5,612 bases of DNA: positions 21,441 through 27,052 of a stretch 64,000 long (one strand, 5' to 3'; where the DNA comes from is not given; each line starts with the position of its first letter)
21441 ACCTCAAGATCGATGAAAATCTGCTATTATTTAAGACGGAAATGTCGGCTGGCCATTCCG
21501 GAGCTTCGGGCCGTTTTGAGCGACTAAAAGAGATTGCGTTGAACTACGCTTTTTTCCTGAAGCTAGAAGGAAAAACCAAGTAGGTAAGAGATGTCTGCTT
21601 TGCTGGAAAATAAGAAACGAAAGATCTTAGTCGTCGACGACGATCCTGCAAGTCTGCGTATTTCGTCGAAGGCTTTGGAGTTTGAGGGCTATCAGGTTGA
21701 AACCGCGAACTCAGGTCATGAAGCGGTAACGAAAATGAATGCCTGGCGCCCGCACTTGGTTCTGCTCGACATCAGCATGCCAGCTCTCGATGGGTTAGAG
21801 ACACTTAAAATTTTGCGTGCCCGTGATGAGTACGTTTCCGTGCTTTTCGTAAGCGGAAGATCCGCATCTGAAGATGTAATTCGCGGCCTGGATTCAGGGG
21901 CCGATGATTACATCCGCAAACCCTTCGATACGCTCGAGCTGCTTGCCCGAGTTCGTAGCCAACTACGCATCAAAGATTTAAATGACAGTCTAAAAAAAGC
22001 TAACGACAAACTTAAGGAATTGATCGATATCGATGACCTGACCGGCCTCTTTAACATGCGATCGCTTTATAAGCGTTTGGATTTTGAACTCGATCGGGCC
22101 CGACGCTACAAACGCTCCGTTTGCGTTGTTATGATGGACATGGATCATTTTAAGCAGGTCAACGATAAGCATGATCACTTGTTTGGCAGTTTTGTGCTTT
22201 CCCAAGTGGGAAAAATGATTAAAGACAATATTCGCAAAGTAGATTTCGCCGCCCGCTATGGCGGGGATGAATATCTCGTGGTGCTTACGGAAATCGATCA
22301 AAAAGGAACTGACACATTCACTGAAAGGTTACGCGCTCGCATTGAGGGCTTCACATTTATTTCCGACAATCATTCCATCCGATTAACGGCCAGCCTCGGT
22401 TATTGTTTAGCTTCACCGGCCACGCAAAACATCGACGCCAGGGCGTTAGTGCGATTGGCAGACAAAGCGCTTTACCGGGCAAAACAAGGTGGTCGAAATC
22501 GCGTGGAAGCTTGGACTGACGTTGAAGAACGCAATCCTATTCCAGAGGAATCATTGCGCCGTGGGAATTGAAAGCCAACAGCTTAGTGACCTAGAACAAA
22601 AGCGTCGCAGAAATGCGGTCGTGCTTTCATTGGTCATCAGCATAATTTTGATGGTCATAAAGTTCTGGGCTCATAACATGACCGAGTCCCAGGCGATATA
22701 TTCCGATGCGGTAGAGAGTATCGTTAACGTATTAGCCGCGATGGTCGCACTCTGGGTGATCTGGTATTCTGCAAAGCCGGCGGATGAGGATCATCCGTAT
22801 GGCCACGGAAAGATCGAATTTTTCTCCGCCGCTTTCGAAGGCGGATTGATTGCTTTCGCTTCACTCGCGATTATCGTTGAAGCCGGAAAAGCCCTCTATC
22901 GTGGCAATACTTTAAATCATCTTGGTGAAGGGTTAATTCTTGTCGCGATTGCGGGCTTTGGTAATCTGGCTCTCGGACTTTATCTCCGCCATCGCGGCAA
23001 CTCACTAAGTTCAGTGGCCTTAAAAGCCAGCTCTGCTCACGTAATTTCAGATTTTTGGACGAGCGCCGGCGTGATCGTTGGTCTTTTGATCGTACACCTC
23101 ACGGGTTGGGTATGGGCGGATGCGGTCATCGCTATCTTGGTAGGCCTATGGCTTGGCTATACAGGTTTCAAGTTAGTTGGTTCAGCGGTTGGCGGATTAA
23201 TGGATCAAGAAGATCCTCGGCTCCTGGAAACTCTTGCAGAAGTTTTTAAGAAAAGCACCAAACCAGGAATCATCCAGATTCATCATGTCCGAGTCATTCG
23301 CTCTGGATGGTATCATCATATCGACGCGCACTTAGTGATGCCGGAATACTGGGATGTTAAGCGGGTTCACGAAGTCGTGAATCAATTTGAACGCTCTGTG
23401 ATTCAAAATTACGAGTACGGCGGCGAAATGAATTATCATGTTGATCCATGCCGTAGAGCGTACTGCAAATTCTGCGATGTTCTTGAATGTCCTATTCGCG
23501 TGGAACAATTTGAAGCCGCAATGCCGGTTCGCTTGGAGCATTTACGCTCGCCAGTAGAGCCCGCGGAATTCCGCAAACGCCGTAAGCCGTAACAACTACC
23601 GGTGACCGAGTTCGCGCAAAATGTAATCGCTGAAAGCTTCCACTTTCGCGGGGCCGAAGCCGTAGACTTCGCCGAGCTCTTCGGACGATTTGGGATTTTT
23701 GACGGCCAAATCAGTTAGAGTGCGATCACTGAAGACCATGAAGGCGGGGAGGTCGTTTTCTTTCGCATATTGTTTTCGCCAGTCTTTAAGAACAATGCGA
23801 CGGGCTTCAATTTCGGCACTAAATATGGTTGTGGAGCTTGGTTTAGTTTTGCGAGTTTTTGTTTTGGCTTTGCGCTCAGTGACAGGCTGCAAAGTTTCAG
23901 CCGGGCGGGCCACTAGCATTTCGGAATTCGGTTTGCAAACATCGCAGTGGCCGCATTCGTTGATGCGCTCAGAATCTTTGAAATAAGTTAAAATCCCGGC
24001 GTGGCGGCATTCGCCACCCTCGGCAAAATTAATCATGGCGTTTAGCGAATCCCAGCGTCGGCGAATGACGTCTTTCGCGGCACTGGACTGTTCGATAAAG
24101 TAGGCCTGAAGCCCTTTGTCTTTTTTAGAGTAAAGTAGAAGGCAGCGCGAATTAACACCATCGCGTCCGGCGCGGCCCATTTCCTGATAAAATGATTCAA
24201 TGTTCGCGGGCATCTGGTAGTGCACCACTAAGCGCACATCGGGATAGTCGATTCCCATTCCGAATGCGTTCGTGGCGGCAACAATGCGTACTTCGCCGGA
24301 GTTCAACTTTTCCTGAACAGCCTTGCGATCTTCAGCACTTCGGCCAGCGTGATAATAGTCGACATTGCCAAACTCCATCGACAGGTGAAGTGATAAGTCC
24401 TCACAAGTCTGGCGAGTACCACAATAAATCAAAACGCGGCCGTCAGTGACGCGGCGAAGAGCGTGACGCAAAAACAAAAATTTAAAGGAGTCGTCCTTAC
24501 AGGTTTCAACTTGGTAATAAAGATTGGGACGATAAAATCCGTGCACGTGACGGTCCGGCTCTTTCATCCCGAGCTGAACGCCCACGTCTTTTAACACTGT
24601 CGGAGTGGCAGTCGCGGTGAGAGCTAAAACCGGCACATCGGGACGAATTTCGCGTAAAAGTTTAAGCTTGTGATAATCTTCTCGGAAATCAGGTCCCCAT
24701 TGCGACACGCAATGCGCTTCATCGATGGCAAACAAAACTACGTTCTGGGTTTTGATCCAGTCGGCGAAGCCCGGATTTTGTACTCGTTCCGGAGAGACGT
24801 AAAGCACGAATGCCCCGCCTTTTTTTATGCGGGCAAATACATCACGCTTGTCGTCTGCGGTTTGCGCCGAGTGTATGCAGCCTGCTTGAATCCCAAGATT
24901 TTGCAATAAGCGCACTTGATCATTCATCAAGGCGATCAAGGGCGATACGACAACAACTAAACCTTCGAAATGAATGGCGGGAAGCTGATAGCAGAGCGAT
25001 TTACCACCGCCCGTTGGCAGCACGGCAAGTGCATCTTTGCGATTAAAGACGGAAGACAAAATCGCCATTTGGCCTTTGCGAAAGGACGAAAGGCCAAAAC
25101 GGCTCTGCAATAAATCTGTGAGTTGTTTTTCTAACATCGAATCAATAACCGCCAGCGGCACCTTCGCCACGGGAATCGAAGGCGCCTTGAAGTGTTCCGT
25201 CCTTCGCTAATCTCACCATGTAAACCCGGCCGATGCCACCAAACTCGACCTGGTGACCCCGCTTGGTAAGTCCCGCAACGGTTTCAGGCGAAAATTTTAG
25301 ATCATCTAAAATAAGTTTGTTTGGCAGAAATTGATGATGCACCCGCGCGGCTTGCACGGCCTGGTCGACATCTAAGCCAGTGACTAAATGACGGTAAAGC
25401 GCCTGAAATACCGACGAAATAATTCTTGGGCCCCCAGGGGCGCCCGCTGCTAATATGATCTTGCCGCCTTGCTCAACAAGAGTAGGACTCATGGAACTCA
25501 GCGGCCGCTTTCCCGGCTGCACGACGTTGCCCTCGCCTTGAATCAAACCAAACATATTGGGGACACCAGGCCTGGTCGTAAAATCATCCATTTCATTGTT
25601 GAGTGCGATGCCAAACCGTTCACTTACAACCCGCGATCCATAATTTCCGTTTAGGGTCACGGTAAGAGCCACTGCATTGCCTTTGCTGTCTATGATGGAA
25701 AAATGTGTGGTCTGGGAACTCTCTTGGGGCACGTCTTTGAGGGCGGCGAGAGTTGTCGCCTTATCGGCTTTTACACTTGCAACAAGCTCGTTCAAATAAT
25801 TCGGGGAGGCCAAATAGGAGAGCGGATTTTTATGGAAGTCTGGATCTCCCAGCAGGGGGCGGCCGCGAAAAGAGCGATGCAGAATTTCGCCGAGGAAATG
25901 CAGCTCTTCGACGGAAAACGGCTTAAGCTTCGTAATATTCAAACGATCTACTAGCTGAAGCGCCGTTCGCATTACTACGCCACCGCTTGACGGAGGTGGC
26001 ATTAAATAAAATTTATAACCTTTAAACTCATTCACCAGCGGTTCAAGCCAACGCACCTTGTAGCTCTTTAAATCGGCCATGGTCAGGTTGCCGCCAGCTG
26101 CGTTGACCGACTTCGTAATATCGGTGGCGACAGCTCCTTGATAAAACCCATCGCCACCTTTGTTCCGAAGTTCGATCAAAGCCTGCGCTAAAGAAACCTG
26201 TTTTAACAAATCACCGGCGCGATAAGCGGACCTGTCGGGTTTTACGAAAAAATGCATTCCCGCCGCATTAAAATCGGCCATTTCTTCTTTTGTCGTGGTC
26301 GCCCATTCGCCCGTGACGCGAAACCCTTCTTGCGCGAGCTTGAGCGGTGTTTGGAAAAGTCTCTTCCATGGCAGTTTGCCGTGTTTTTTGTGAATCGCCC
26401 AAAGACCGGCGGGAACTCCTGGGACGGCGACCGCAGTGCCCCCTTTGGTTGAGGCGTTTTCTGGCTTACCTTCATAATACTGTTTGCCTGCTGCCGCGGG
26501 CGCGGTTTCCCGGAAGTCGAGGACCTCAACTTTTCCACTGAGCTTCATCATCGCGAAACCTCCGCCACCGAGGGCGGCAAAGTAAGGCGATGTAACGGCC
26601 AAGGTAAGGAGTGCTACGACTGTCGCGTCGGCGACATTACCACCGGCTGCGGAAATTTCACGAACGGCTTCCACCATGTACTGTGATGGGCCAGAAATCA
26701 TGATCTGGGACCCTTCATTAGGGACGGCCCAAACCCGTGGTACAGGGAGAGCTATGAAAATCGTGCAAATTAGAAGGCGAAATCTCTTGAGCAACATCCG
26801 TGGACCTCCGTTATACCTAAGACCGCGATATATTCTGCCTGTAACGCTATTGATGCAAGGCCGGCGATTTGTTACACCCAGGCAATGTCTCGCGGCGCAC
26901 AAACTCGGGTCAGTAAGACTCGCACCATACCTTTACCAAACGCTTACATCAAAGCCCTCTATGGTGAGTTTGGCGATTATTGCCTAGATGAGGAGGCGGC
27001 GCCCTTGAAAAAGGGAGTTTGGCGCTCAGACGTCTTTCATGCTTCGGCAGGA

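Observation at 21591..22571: Rec-GGDEF enzyme with Ser at the guanine-specificity position: predicted Hypr (3',3'-cGAMP-producing) cyclase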

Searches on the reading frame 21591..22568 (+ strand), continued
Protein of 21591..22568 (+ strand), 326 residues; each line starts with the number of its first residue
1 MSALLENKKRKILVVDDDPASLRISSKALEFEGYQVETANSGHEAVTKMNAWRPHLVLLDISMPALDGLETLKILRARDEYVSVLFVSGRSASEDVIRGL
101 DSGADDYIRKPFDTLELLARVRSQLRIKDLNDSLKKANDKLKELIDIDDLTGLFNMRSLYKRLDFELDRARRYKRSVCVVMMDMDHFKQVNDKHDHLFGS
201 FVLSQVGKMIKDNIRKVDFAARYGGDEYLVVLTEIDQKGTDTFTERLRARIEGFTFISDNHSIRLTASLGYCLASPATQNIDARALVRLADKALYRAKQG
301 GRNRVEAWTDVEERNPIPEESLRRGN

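Call 52: find_homologous_proteins(query=P0121, max_evalue=1e-100)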
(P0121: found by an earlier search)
Query P0121 (343 aa): 648 proteins with E <= 1e-100 among 8000 candidates; the best 120 are listed.
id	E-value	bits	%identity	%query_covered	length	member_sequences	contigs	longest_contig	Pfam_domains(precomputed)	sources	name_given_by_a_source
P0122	4.3e-219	744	100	97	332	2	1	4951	PF00990.27,PF00072.31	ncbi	ncbi:MAG: diguanylate cyclase [Bdellovibrio sp.]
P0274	5.9e-202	688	87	100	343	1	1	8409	PF00990.27,PF00072.31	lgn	-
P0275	1.7e-201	686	88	100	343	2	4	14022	PF00990.27,PF00072.31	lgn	-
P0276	2.2e-201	686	87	100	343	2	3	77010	PF00990.27,PF00072.31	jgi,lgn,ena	-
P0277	4.7e-201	685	88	100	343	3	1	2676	PF00990.27,PF00072.31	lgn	-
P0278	1.8e-200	683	87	100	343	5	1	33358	PF00990.27,PF00072.31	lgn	-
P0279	4.8e-199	678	90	97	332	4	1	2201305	PF00990.27,PF00072.31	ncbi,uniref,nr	ncbi:diguanylate cyclase response regulator [Bdellovibrio bacteriovorus]|uniref:diguanylate cyclase 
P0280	4.4e-196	668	88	98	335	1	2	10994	PF00990.27,PF00072.31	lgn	-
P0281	4.9e-196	668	89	94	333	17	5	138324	PF00990.27,PF00072.31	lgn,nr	nr:diguanylate cyclase [Bdellovibrio sp. CKG001] BFD61640.1 diguanylate cyclase [Bdellovibrio sp. HM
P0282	2.9e-195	666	88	97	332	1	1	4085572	PF00990.27,PF00072.31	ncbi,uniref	ncbi:diguanylate cyclase [Bdellovibrio bacteriovorus]|uniref:GGDEF domain-containing response regula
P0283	1.1e-194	664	88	97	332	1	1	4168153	PF00990.27,PF00072.31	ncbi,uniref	ncbi:diguanylate cyclase [Bdellovibrio sp. HCB-110]|uniref:GGDEF domain-containing response regulato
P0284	1.6e-193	660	86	97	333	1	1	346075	PF00990.27,PF00072.31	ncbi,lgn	ncbi:Response regulator PleD [compost metagenome]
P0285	1.6e-192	657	88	95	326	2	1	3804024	PF00990.27,PF00072.31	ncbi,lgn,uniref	ncbi:GGDEF domain-containing response regulator [Bdellovibrio sp. BCCA]|uniref:GGDEF domain-containi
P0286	2.3e-192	656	86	97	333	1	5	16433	PF00990.27,PF00072.31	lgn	-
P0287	4.2e-192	655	86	97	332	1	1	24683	PF22335.2,PF00990.27,PF00072.31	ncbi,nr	ncbi:MAG: diguanylate cyclase [Bdellovibrio sp.]|nr:diguanylate cyclase [Bdellovibrio sp.]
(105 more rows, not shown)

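Call 54: find_encoding_contigs(protein=P0279, flank=5000, max_places=3)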
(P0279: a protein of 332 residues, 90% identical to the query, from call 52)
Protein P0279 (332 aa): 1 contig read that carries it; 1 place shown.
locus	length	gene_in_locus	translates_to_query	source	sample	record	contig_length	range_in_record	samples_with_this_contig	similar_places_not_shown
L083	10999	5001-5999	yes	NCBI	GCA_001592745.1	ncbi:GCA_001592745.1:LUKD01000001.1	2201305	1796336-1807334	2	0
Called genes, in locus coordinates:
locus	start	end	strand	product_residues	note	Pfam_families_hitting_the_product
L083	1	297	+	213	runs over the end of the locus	PF01797:Y1_Tnp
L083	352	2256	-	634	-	PF02784:Orn_Arg_deC_N, PF17810:Arg_decarb_HB, PF17944:Arg_decarbox_C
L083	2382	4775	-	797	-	PF00133:tRNA-synt_1, PF09334:tRNA-synt_1g, PF13603:tRNA-synt_1_2, PF00133:tRNA-synt_1, PF08264:Anticodon_1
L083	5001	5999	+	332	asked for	PF00072:Response_reg, PF00990:GGDEF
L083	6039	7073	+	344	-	PF01545:Cation_efflux, PF16916:ZT_dimer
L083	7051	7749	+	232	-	PF24675:NpmA (faint), PF02390:Methyltransf_4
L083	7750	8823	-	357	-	PF27233:MJ0711_N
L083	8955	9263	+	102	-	-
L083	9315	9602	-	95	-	PF00111:Fer2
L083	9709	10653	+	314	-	PF01266:DAO (faint), PF03486:HI0933_like (faint), PF07992:Pyr_redox_2, PF12831:FAD_oxidored (faint), PF13450:NAD_binding_8 (faint), PF13738:Pyr_redox_3, PF00070:Pyr_redox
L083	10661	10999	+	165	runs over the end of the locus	PF00072:Response_reg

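Call 55: find_encoding_contigs(protein=P0282, flank=5000, max_places=2)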
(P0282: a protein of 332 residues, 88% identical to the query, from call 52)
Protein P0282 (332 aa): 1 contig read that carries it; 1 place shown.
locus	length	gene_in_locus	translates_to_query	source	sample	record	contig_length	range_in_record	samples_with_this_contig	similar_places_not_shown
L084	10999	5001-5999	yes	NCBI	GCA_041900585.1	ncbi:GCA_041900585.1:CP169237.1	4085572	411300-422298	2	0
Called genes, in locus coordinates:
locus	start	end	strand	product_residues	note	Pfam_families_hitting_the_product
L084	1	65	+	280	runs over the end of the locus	-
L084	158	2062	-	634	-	PF02784:Orn_Arg_deC_N, PF17810:Arg_decarb_HB, PF17944:Arg_decarbox_C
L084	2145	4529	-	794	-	PF00133:tRNA-synt_1, PF01406:tRNA-synt_1e (faint), PF09334:tRNA-synt_1g, PF13603:tRNA-synt_1_2, PF00133:tRNA-synt_1, PF08264:Anticodon_1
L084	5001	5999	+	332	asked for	PF00072:Response_reg, PF00990:GGDEF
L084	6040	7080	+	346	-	PF01545:Cation_efflux, PF16916:ZT_dimer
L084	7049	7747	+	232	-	PF02390:Methyltransf_4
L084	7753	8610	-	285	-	PF07238:PilZ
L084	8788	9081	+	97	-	-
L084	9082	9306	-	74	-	PF00111:Fer2 (weak)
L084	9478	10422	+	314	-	PF00890:FAD_binding_2 (faint), PF01266:DAO (faint), PF07992:Pyr_redox_2, PF12831:FAD_oxidored (faint), PF13450:NAD_binding_8 (faint), PF13738:Pyr_redox_3, PF00070:Pyr_redox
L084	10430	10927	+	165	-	PF00072:Response_reg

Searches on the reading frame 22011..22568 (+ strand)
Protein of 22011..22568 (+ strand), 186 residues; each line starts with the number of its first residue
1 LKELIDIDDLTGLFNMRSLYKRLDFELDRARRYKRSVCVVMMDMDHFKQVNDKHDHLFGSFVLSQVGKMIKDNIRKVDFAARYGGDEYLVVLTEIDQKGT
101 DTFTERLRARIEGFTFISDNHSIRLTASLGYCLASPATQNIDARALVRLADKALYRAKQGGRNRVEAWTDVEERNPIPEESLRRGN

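Call 6: search_solved_structures(query=window:22011-22568:+, show_alignments=2, max_evalue=1e-25)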
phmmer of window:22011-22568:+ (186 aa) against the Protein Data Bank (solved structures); distinct sequences matched with E-value up to 1e-25: 6.
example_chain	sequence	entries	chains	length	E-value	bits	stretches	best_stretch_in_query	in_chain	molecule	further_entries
6d9m_A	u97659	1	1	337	1.4e-41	145.8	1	7-167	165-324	Fusion protein of Endolysin,Response receiver sensor diguanylate cyclase, GAF domain-conta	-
5euh_A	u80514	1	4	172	9.8e-32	113.7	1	8-166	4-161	Putative GGDEF domain membrane protein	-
3ign_A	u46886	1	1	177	1.7e-30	109.7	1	5-166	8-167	Diguanylate cyclase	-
4zve_A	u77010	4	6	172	5.4e-28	101.5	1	8-169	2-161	Diguanylate cyclase DosC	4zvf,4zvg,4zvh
3i5c_A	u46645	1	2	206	4.6e-26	95.2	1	1-166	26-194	Fusion of General control protein GCN4 and WSPR response regulator protein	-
5m3c_A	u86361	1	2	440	5.7e-26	94.9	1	8-169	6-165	Diguanylate cyclase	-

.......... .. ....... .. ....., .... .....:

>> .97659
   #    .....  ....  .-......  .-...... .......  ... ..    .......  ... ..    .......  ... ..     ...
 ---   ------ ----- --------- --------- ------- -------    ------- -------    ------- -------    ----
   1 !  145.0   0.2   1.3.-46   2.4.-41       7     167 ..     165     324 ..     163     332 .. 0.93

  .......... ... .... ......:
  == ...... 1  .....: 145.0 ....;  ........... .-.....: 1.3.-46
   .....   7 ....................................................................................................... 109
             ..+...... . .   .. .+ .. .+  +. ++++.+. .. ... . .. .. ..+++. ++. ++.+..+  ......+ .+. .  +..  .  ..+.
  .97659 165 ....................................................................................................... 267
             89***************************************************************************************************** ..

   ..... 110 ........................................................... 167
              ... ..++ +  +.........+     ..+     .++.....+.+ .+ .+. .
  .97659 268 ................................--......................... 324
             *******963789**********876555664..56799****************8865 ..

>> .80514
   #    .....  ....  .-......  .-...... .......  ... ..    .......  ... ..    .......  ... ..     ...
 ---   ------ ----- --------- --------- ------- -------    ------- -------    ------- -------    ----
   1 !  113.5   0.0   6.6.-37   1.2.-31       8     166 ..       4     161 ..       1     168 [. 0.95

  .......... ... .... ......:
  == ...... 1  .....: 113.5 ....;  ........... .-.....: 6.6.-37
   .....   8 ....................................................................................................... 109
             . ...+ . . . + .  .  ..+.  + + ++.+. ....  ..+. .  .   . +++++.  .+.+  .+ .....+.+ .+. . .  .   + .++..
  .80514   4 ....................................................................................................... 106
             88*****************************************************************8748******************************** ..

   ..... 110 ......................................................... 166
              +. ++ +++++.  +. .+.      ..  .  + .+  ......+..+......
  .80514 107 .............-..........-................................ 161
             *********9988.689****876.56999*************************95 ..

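Call 48: search_protein_representatives(protein=window:22011-22520:+)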
Query: 170 residues. Proteins with E-value up to 0.001 (for the whole library): 470899; up to 1e-10: 296314; up to 1e-30: 1287. The best 150 are listed.
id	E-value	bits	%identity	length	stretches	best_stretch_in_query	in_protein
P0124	1.8e-59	216.6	60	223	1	1-165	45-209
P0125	1.6e-58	213.5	56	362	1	3-166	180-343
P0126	2.1e-58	213.1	38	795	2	7-168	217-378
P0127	2.9e-58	212.7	40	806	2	7-167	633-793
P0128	8.9e-58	211.1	58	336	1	1-165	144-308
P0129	2.3e-57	209.8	39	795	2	7-167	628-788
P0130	3.4e-57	209.2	39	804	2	7-167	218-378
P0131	1.1e-56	207.6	60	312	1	1-166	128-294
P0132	1.3e-56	207.3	57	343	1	1-167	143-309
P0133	2.7e-56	206.3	58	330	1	1-165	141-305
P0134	4.0e-55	202.5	57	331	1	1-165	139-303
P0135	4.3e-55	202.4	38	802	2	7-165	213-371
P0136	5.6e-55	202.0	38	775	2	2-167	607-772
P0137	1.5e-54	200.6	37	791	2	7-166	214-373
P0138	1.6e-53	197.3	35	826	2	4-165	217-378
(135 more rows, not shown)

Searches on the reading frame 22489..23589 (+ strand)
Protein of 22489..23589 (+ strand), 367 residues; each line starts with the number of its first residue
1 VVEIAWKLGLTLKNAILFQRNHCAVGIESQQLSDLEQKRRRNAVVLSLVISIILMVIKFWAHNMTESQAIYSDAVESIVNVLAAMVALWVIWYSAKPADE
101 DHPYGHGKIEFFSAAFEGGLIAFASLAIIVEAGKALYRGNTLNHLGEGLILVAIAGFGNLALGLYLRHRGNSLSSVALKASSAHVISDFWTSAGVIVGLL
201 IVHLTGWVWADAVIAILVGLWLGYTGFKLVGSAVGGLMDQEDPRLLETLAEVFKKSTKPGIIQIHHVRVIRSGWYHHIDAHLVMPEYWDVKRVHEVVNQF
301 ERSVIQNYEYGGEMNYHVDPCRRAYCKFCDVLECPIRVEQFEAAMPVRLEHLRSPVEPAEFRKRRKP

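Call 3: search_protein_families(library=pfam, proteins=[window:22489-23589:+])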
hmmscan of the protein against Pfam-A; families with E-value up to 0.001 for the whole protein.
window:22489-23589:+ (367 aa): 2 families
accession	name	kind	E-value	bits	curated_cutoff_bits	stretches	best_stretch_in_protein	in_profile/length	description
PF01545.26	Cation_efflux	-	6.5e-41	140.7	26.6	1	45-238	2-198/198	Cation efflux family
PF16916.11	ZT_dimer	-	2.2e-11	44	26.7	1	257-321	16-78/78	Dimerisation domain of Zinc Transporter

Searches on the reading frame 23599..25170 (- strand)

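Call 3: search_protein_families(library=pfam, proteins=[window:23599-25170:-])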
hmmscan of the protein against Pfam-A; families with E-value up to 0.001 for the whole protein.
window:23599-25170:- (524 aa): 5 families
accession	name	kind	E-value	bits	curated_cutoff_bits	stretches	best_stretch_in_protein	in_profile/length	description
PF00271.37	Helicase_C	-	3e-27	95.5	23.5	1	232-338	4-110/110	Helicase conserved C-terminal domain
PF00270.35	DEAD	-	9e-27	94.3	26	1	32-194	2-165/167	DEAD/DEAH box helicase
PF00570.28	HRDC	-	3.7e-17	62.5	23.8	1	461-520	8-67/68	HRDC domain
PF16124.10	RecQ_Zn_bind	-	9e-14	52.4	25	1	350-413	2-66/66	RecQ zinc-binding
PF22590.2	Cas3-like_C_2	-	3.2e-05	24.6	27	1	244-337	3-104/106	CRISPR-associated nuclease/helicase Cas3, C-terminal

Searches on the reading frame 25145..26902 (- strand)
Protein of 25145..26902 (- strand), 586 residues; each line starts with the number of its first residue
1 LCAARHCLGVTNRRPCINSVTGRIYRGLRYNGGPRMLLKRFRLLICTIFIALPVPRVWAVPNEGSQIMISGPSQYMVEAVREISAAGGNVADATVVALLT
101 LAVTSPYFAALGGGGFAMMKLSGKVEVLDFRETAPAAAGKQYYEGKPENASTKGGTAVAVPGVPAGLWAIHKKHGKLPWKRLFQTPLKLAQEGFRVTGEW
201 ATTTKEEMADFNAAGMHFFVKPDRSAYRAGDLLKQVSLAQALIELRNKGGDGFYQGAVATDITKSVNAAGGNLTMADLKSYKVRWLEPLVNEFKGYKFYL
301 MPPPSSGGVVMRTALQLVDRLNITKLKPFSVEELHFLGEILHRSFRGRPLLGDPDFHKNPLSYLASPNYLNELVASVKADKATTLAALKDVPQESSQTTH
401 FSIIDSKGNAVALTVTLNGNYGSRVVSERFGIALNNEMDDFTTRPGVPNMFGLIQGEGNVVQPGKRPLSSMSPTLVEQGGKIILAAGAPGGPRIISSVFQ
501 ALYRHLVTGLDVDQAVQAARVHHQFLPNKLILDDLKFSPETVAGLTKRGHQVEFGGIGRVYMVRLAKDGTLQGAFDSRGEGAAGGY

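Call 23: search_protein_families(library=pfam, proteins=[window:25145-26902:-], max_evalue=0.00001)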
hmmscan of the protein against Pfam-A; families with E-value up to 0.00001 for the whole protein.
window:25145-26902:- (586 aa): 1 family
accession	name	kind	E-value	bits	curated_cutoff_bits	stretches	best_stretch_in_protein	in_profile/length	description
PF01019.26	G_glu_transpept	-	4.5e-143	478.2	27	1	84-581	4-512/512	Gamma-glutamyltranspeptidase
